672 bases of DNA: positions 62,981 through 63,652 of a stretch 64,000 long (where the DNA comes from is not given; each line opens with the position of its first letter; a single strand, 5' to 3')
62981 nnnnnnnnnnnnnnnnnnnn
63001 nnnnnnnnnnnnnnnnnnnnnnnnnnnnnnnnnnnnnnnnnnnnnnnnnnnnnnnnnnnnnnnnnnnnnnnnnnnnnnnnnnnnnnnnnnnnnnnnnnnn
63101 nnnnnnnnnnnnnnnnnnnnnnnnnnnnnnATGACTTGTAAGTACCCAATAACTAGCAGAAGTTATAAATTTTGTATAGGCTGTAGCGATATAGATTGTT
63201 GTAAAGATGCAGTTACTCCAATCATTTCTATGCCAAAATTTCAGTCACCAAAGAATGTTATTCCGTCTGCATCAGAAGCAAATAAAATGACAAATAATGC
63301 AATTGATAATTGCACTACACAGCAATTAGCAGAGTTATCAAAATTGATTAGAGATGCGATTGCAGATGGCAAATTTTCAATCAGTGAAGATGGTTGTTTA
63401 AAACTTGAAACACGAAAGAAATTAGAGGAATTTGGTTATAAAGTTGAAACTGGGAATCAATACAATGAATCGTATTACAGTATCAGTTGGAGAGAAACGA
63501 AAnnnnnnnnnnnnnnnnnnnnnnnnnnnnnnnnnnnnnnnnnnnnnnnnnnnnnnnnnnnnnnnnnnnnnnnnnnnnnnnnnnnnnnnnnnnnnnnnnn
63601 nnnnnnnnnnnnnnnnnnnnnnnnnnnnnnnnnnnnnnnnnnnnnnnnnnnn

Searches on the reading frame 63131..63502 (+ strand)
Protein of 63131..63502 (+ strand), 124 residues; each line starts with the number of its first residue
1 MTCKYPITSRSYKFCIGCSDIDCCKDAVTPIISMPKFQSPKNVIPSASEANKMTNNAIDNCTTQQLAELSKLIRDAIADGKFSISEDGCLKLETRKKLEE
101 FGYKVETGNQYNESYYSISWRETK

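Call 51: search_protein_families(library=pfam, proteins=[window:63131-63502:+], max_evalue=0.01)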
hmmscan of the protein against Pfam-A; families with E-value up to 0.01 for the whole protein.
window:63131-63502:+ (124 aa): 0 families

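Call 60: search_protein_families(library=phrogs, proteins=[window:63131-63502:+], max_evalue=0.001)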
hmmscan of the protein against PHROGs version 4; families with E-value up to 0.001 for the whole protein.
window:63131-63502:+ (124 aa): 1 family
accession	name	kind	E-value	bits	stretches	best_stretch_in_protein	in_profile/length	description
phrog_28265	-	unknown function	0.00029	22.1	1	47-104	6-63/83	-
